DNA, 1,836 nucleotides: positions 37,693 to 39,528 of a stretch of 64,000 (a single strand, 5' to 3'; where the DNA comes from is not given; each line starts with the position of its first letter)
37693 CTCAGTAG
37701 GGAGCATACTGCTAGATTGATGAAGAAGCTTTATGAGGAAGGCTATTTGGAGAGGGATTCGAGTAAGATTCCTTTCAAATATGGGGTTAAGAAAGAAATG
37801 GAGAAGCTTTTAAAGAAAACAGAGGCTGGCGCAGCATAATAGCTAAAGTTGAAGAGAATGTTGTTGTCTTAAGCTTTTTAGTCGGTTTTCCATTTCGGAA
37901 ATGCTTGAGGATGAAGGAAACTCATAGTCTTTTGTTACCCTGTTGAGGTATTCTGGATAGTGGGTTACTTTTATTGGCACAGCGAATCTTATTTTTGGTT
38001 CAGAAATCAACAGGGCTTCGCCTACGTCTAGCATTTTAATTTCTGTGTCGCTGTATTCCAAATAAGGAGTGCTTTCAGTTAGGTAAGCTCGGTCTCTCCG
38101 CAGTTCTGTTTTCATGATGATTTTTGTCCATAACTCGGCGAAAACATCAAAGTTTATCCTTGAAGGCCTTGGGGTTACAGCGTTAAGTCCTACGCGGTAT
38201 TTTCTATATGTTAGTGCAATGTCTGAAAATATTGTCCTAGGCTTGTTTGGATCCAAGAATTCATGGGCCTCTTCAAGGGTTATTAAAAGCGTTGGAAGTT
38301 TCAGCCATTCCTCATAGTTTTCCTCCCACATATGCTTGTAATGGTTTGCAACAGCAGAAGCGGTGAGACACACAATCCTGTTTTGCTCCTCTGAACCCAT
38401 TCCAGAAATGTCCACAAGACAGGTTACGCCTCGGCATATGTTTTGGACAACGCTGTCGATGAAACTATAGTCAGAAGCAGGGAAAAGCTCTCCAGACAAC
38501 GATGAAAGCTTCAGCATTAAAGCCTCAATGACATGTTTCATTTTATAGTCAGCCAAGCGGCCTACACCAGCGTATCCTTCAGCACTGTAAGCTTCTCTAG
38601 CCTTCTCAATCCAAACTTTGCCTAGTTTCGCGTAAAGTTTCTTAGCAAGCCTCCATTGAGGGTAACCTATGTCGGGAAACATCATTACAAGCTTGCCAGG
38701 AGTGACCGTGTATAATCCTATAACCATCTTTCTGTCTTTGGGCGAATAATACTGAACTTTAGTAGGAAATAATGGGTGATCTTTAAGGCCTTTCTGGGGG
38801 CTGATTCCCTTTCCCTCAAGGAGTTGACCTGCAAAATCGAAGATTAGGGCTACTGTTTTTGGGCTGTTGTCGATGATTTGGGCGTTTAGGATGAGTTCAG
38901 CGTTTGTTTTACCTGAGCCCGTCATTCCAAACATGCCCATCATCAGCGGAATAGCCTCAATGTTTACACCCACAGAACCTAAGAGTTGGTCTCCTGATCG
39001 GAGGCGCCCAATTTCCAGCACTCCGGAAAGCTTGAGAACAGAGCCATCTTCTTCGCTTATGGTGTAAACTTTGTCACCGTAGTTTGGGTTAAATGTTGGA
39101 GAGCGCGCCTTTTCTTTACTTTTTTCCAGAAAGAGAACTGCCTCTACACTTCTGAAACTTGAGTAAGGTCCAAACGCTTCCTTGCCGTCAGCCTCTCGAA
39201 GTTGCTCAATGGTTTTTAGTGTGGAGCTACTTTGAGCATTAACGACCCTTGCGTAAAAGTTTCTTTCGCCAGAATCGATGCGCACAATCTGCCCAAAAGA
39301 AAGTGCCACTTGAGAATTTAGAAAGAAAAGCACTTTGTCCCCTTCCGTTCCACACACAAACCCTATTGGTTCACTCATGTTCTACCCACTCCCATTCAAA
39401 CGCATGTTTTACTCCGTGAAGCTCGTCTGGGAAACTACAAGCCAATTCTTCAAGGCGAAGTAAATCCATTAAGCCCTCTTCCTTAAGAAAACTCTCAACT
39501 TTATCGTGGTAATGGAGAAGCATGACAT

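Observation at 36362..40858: Origin-adjacent five-gene island: a wHTH, NurA-like nuclease and HerA-like ATPase operon facing two orphan DNA-binding genes, with no Mre11/Rad50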

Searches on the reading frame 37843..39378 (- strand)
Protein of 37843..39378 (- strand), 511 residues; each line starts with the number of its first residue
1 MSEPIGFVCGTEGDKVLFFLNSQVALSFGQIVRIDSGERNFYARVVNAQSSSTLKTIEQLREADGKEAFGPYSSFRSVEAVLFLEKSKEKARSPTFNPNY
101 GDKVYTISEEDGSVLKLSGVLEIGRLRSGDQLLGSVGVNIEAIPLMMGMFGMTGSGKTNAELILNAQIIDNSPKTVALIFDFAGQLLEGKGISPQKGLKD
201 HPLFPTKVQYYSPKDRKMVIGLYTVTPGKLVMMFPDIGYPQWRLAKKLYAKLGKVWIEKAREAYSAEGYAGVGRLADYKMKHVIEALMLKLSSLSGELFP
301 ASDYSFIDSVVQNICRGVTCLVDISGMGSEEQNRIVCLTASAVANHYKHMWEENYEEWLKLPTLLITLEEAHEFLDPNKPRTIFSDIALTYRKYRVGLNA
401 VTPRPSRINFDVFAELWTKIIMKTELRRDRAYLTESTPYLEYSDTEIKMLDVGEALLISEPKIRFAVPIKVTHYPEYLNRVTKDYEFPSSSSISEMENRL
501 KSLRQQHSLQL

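Call 3: search_protein_families(library=pfam, proteins=[window:37843-39378:-], max_evalue=0.1)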
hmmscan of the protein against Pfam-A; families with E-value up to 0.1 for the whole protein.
window:37843-39378:- (511 aa): 3 families
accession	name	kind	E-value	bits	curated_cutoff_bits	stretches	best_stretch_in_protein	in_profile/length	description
PF01935.23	DUF87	-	5.3e-09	36.9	23.2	1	122-336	2-213/220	Helicase HerA, central domain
PF10412.15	TrwB_AAD_bind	-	0.026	13.9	20.5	1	136-188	7-57/387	Type IV secretion-system coupling protein DNA-binding domain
PF09378.16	HAS-barrel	-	0.047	14.2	25.2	0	14-65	11-70/90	HAS barrel domain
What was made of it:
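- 37843..39378 (-): HerA-type hexameric ATPase/translocase gene. PF01935 (call 3).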

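Call 4: search_protein_families(library=ncbifam, proteins=[window:37843-39378:-], max_evalue=0.1)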
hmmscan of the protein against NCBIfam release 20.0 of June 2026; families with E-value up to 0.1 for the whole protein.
window:37843-39378:- (511 aa): 5 families
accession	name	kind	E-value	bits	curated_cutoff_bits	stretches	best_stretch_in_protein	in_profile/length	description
NF040937.1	HerA_Thermprot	equivalog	4.2e-17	61.7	800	2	308-478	298-468/487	DNA double-strand break repair helicase HerA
NF053655.1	CedD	equivalog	4e-16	58.8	600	2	355-472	412-526/527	DNA-translocating ATPase CedD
NF040819.1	helicase_HerA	equivalog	5.1e-12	45.1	970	1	357-459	398-503/561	DNA double-strand break repair helicase HerA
NF042943.1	HerA_antiphage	equivalog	0.0001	21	800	0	28-185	36-196/566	anti-phage-associated helicase HerA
NF042944.1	HerA_antiphage_2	equivalog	0.00055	18.8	850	1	321-461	381-533/576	anti-phage-associated helicase HerA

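Call 5: search_protein_families(library=padloc, proteins=[window:37843-39378:-], max_evalue=0.1)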
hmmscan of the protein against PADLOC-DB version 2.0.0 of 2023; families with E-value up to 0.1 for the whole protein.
window:37843-39378:- (511 aa): 10 families
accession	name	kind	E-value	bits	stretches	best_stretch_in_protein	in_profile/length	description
PDLC04105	HerA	-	2.4e-11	40.9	1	321-461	383-526/576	-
PDLC04140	mad8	-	1.6e-09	35.7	1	148-461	31-290/314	mads_8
PDLC01055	HerA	-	1.2e-07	28.9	1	20-185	35-198/532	Type III coevolved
PDLC04100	HerA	-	2.8e-06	24.3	1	28-185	43-203/580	-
PDLC02185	HerA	-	1.1e-05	22.4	2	360-437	444-527/585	-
PDLC04104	HerA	-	7.3e-05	19.7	1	383-473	248-338/379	-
PDLC04103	HerA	-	0.00019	17.9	1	364-472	442-557/579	-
PDLC02188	HerA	-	0.00052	17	1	321-461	381-533/578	-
PDLC04098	HerA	-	0.0017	15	1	315-413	482-588/686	-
PDLC04102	HerA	-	0.015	11.7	1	355-458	498-607/654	-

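Call 9: find_homologous_proteins(query=window:37843-39378:-, max_evalue=0.00001)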
Query window:37843-39378:- (511 aa): 725 proteins with E <= 0.00001 among 8000 candidates; the best 120 are listed.
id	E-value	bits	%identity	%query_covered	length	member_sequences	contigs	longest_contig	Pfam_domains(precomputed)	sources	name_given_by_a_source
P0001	0.0e+0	1080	94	100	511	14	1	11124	PF01935.24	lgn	-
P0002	4.6e-293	990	85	99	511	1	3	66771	PF01935.24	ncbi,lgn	ncbi:MAG: ATP-binding protein [Candidatus Bathyarchaeia archaeon]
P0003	9.8e-285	963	84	99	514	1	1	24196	PF01935.24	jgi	jgi:hypothetical protein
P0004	2.2e-283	958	83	100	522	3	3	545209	PF01935.24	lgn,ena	-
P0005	2.9e-283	958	83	99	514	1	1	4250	PF01935.24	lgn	-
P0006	7.0e-283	957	84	98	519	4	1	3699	PF01935.24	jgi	-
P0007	1.9e-282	955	81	100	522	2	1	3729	PF01935.24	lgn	-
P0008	2.2e-282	955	83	99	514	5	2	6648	PF01935.24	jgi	-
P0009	4.3e-282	954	82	99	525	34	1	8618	PF01935.24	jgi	-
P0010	1.5e-281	952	82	100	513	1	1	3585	PF01935.24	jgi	-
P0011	3.5e-281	951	82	100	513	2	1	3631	PF01935.24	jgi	-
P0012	3.9e-281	951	82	100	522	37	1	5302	PF01935.24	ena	-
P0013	4.8e-281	951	81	100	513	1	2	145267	PF01935.24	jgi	-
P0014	5.4e-281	950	81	100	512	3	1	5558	PF01935.24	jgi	jgi:DNA helicase HerA-like ATPase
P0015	1.0e-280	950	81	100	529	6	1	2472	PF01935.24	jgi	jgi:DNA helicase HerA-like ATPase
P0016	1.0e-280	950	82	99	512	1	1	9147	PF01935.24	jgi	-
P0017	1.2e-280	949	81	100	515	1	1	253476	PF01935.24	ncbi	-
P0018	2.5e-280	948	81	100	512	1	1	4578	PF01935.24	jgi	-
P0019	2.9e-280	948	82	100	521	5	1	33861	PF01935.24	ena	-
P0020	6.4e-280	947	82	99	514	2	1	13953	PF01935.24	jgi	jgi:DNA helicase HerA-like ATPase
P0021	1.8e-279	945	82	99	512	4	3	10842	PF01935.24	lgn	-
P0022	3.3e-279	945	82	100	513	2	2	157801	PF01935.24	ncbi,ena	-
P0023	1.1e-278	943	81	99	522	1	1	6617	PF01935.24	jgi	-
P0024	1.1e-278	943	81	99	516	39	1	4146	PF01935.24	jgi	jgi:DNA helicase HerA-like ATPase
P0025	1.2e-278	943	81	99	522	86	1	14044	PF01935.24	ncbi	-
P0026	1.4e-278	942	81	99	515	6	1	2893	PF01935.24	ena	-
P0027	5.7e-278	940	82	99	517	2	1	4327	PF01935.24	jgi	-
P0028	6.7e-278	940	82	99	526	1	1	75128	PF01935.24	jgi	-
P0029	7.8e-278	940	82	100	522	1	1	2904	PF01935.24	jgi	jgi:DNA helicase HerA-like ATPase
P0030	1.1e-277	940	81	100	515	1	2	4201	PF01935.24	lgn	-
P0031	1.3e-277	939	81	100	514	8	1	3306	PF01935.24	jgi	-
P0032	2.9e-277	938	80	100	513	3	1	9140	PF01935.24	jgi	-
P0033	3.0e-277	938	82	97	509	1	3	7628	PF01935.24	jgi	-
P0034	4.2e-277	938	82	99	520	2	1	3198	PF01935.24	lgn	-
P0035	8.1e-277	937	81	99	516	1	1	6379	PF01935.24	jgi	jgi:DNA helicase HerA-like ATPase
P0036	2.3e-276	935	80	100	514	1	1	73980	PF01935.24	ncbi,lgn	-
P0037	2.8e-276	935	80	99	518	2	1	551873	PF01935.24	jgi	-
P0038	3.7e-276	935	80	99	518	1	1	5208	PF01935.24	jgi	-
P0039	4.9e-276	934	80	100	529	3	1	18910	PF01935.24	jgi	jgi:hypothetical protein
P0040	5.1e-276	934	82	99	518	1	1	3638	PF01935.24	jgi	jgi:DNA helicase HerA-like ATPase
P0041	5.8e-276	934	82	99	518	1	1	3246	PF01935.24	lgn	-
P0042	9.7e-276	933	81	99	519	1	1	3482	PF01935.24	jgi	-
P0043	1.2e-275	933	81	99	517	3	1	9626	PF01935.24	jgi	-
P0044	2.1e-275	932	81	99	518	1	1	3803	PF01935.24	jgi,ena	jgi:hypothetical protein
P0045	2.1e-275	932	81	99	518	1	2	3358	PF01935.24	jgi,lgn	jgi:hypothetical protein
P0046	2.7e-275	932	80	99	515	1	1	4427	PF01935.24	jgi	-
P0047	3.1e-275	931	81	98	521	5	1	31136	PF01935.24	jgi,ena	-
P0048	3.2e-275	931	80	99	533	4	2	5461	PF01935.24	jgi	jgi:DNA helicase HerA-like ATPase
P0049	5.6e-275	931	79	99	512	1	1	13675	PF01935.24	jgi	-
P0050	5.7e-275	931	80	100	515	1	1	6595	PF01935.24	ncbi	-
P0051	6.2e-275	930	80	100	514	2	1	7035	PF01935.24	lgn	-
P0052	8.1e-275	930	79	100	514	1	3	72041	PF01935.24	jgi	jgi:DNA helicase HerA-like ATPase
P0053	1.1e-274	930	79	100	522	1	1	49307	PF01935.24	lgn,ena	-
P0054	1.2e-274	929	81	98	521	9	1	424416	PF01935.24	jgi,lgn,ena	-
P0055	1.6e-274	929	80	99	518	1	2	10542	PF01935.24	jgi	-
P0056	2.4e-274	929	80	100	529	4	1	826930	PF01935.24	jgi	-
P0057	2.4e-274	929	81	99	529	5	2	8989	PF01935.24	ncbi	-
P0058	3.2e-274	928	79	100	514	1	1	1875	PF01935.24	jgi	jgi:DNA helicase HerA-like ATPase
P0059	3.3e-274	928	79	99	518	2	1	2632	PF01935.24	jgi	jgi:DNA helicase HerA-like ATPase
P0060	3.4e-274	928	79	100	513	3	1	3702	PF01935.24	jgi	jgi:hypothetical protein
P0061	5.7e-274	927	80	99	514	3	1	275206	PF01935.24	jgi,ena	-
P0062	1.8e-273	926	79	99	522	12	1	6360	PF01935.24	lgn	-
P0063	4.3e-273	924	79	99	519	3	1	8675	PF01935.24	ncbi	-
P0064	6.0e-273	924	80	99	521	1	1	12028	PF01935.24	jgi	-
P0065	7.7e-273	924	80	99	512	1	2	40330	PF01935.24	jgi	jgi:DNA helicase HerA-like ATPase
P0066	9.9e-273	923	78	99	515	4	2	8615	PF01935.24,PF20141.5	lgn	-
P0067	1.2e-272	923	79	99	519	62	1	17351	PF01935.24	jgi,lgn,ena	-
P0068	2.2e-272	922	78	100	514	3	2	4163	PF01935.24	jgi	jgi:DNA helicase HerA-like ATPase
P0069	7.9e-272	920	80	99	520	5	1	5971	PF01935.24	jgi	-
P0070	9.0e-272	920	80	99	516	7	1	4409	PF01935.24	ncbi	ncbi:MAG: ATP-binding protein [Candidatus Bathycorpusculaceae bacterium]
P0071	1.0e-271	920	79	99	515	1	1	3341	PF01935.24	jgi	-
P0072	1.1e-271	920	79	99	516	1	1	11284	PF01935.24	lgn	-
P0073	1.3e-271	919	79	100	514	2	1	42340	PF01935.24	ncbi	ncbi:MAG TPA: ATP-binding protein [Candidatus Bathyarchaeia archaeon]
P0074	1.5e-271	919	78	99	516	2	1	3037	PF01935.24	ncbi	-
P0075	2.8e-271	918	79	99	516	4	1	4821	PF01935.24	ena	-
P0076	3.0e-271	918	80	98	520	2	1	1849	PF01935.24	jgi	jgi:DNA helicase HerA-like ATPase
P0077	5.0e-271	918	79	99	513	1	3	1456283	PF01935.24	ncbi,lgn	ncbi:MAG: ATP-binding protein [Candidatus Bathyarchaeia archaeon]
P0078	7.4e-271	917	79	99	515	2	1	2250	PF01935.24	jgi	-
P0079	1.0e-270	917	77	100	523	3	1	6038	PF01935.24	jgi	jgi:DNA helicase HerA-like ATPase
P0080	1.8e-270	916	78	99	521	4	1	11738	PF01935.24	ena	-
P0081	2.0e-270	916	79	99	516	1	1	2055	PF01935.24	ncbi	-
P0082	4.5e-270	914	78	100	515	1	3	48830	PF01935.24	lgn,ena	-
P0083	5.7e-270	914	81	96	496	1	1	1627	PF01935.24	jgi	jgi:hypothetical protein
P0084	5.8e-270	914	79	100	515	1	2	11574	PF01935.24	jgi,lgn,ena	-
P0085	7.9e-270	914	78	100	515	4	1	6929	PF01935.24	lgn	-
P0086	1.1e-269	913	78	100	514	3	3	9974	PF01935.24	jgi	-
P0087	1.1e-269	913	78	99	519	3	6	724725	PF01935.24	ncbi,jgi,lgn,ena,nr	ncbi:MAG TPA: ATP-binding protein [Candidatus Bathyarchaeia archaeon]|nr:ATP-binding protein [Candid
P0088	2.5e-269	912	79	99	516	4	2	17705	PF01935.24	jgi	-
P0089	2.9e-269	912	79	100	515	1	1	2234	PF01935.24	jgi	-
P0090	3.3e-269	912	79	99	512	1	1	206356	PF01935.24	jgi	jgi:DNA helicase HerA-like ATPase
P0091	4.4e-269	911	79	99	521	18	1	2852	PF01935.24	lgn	-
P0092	5.0e-269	911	78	99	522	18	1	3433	PF01935.24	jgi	jgi:DNA helicase HerA-like ATPase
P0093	6.8e-269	911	78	99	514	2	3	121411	PF01935.24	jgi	jgi:DNA helicase HerA-like ATPase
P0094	7.7e-269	910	79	99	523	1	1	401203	PF01935.24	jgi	jgi:DNA helicase HerA-like ATPase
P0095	8.5e-269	910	78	100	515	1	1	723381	PF01935.24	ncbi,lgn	-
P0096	8.9e-269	910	78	100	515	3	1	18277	PF01935.24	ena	-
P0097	9.5e-269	910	78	99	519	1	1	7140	PF01935.24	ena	-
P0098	2.2e-268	909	79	99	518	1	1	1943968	PF01935.24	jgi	-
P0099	2.7e-268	909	79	98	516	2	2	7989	PF01935.24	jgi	jgi:DNA helicase HerA-like ATPase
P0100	5.3e-268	908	79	99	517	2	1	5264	PF01935.24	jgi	-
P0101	5.3e-268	908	79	99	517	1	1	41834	PF01935.24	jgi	jgi:DNA helicase HerA-like ATPase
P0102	6.9e-268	907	78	98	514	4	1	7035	PF01935.24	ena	-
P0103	1.3e-266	903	78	98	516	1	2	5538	PF01935.24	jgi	jgi:DNA helicase HerA-like ATPase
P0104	3.3e-265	898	78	99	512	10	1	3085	PF01935.24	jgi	jgi:hypothetical protein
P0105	3.4e-265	898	78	99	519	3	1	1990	PF01935.24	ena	-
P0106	1.2e-264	897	77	99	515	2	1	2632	PF01935.24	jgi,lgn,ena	-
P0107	1.5e-264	896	78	99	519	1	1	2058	PF01935.24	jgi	-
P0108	6.1e-264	894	77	99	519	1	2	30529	PF01935.24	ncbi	-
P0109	1.1e-262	890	76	100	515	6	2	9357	PF01935.24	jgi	-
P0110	1.2e-262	890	79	99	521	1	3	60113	PF01935.24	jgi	-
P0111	1.6e-262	890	76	100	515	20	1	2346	PF01935.24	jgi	jgi:DNA helicase HerA-like ATPase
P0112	2.2e-262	889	77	100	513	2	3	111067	PF01935.24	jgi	jgi:hypothetical protein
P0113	2.9e-262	889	79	98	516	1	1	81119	PF01935.24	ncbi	ncbi:MAG: ATP-binding protein [Candidatus Bathyarchaeaceae archaeon]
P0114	8.2e-262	887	78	98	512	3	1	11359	PF01935.24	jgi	jgi:DNA helicase HerA-like ATPase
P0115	1.8e-260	883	76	100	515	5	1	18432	PF01935.24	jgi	jgi:DNA helicase HerA-like ATPase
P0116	2.4e-260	882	76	100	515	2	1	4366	PF01935.24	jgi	jgi:DNA helicase HerA-like ATPase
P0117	2.5e-259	879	77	99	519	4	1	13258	PF01935.24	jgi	-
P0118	2.9e-259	879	77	100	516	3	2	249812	PF01935.24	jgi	jgi:DNA helicase HerA-like ATPase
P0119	4.1e-259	878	77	100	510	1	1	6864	PF01935.24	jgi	jgi:DNA helicase HerA-like ATPase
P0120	6.8e-259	878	76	100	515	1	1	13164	PF01935.24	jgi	jgi:DNA helicase HerA-like ATPase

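Call 10: search_solved_structures(query=window:37843-39378:-, max_evalue=1)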
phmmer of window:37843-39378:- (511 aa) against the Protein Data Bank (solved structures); distinct sequences matched with E-value up to 1: 9.
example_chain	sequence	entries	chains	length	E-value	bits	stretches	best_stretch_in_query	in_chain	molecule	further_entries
4d2i_A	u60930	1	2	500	9e-16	60.8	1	113-470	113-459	HERA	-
8wiv_A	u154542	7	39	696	1.3e-09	40.5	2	321-464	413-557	Helicase HerA central domain-containing protein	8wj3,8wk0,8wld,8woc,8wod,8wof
9x1l_A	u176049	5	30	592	4.3e-09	38.8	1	352-463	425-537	DNA helicase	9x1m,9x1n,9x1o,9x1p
8wet_A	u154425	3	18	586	0.00021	23.3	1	363-473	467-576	TdpA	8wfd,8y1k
8ziq_M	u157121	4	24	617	0.0034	19.4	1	308-471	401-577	HerA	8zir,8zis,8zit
8xau_A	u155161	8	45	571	0.0058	18.6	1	321-460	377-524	ATP-binding protein | HerA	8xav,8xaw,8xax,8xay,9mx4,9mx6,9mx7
8yho_A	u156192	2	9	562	0.025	16.5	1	366-480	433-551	DUF87 domain-containing protein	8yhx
8j4u_M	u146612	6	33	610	0.063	15.2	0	146-188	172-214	Nucleoside triphosphate hydrolase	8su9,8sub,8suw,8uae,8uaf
1zxu_A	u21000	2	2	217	0.38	12.6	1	250-311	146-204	At5g01750 protein | Protein At5g01750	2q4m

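Call 12: find_encoding_contigs(protein=P0077, flank=10000, max_places=2)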
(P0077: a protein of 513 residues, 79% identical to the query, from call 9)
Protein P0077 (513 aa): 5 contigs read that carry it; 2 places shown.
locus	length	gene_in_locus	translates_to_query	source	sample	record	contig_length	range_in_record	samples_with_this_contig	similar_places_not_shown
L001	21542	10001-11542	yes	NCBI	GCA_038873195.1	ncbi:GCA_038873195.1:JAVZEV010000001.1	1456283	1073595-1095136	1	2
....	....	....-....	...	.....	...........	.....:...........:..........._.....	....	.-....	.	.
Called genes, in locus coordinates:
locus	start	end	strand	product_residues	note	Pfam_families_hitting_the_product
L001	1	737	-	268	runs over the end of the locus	PF01048:PNP_UDP_1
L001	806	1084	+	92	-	PF14947:HTH_45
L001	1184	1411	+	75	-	-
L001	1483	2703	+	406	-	-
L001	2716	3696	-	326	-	PF04014:MazE_antitoxin (faint), PF01895:PhoU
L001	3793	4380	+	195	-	PF04250:DUF429 (weak)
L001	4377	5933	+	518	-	PF00149:Metallophos, PF04042:DNA_pol_E_B, PF12850:Metallophos_2 (weak)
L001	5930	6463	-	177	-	PF01949:Endo_dU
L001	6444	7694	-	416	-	PF01637:ATPase_2 (weak), PF13191:AAA_16, PF00004:AAA, PF13401:AAA_22, PF22606:Cdc6-ORC-like_ATPase_lid (weak), PF22703:Cdc6_lid, PF09079:WHD_Cdc6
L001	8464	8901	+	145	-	-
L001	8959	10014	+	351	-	-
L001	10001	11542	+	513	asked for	PF01935:DUF87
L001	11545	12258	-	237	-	PF01047:MarR (weak), PF01978:TrmB (weak)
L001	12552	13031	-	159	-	-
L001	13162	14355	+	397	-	PF00155:Aminotran_1_2, PF00266:Aminotran_5 (weak), PF01041:DegT_DnrJ_EryC1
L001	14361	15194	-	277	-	PF00795:CN_hydrolase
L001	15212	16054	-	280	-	PF02540:NAD_synthase, PF03054:tRNA_Me_trans (faint)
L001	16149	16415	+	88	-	PF05129:Zn_ribbon_Elf1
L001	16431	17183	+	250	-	PF01884:PcrB, PF00977:His_biosynth (weak)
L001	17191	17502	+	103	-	-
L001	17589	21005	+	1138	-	PF03833:PolC_DP2_N, PF24844:PolC_DP2_central, PF24846:PolC_DP2_cat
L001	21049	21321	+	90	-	PF01022:HTH_5 (weak)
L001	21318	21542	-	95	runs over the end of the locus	PF03819:MazG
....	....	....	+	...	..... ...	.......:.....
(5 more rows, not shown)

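Call 13: find_encoding_contigs(protein=P0098, flank=10000, max_places=2)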
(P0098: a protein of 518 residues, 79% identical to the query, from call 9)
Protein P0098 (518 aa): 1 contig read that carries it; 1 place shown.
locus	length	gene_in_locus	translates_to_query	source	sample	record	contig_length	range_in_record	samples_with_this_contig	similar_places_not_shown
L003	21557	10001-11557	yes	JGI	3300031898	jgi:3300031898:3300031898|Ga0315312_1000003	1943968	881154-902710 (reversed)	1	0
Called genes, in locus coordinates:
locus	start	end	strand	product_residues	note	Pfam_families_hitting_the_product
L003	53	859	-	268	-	PF00378:ECH_1, PF16113:ECH_2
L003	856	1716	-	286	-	PF01210:NAD_Gly3P_dh_N (faint), PF02737:3HCDH_N, PF00725:3HCDH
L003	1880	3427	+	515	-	PF00501:AMP-binding, PF13193:AMP-binding_C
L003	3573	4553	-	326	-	PF01895:PhoU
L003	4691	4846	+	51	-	-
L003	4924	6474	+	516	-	PF00149:Metallophos, PF04042:DNA_pol_E_B, PF12850:Metallophos_2 (weak)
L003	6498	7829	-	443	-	PF13191:AAA_16 (weak), PF00004:AAA (weak), PF13401:AAA_22, PF22606:Cdc6-ORC-like_ATPase_lid (weak), PF22703:Cdc6_lid, PF09079:WHD_Cdc6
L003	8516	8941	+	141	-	-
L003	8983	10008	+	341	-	-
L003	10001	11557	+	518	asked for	PF01935:DUF87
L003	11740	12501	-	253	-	PF01047:MarR (weak), PF12802:MarR_2 (faint), PF13412:HTH_24 (faint), PF13463:HTH_27 (faint)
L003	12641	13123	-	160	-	-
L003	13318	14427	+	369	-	PF00155:Aminotran_1_2, PF01041:DegT_DnrJ_EryC1 (weak)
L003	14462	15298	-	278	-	PF00795:CN_hydrolase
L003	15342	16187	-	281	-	PF02540:NAD_synthase, PF03054:tRNA_Me_trans (faint)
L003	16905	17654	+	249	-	PF01884:PcrB, PF00977:His_biosynth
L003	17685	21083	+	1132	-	PF03833:PolC_DP2_N, PF24844:PolC_DP2_central, PF24846:PolC_DP2_cat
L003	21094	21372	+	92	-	-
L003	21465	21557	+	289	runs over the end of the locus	PF00892:EamA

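Call 14: find_encoding_contigs(protein=window:37843-39378:-, flank=10000, max_places=3)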
Protein window:37843-39378:- (511 aa): no gene with exactly this product is on record in the collection.
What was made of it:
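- Tried and rejected: Not on record (call 14).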

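Call 38: search_protein_representatives(protein=window:37843-39378:-)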
Query: 511 residues. Proteins with E-value up to 0.001 (for the whole library): 470; up to 1e-10: 135; up to 1e-30: 20. The best 150 are listed.
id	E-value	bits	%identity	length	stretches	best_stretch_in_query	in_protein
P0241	2.0e-219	745.7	67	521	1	3-505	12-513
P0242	1.2e-142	492.5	51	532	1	3-506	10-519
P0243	1.9e-135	468.7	52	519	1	5-484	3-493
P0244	1.7e-122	426.0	49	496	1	3-474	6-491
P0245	2.1e-113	396.1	48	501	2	216-480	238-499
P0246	2.1e-66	241.0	64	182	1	5-180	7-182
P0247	1.2e-64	235.2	50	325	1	4-267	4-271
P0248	2.8e-63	230.7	70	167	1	355-508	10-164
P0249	2.6e-61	224.2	72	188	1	82-237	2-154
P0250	1.1e-57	212.3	71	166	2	46-133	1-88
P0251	3.9e-52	194.0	78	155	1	85-202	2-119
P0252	1.6e-49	185.3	75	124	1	2-121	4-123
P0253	2.6e-48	181.4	75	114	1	281-390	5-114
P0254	9.5e-47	176.2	52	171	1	117-284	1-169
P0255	4.7e-42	160.7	62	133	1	218-355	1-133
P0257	5.9e-37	143.9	32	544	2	253-478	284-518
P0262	4.2e-29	118.0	29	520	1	94-484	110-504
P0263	4.9e-29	117.8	30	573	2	273-487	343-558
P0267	1.1e-27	113.3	28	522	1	116-482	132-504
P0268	2.4e-26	108.9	29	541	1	118-490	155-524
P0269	3.8e-26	108.3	27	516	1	4-480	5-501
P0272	2.9e-25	105.4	26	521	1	5-486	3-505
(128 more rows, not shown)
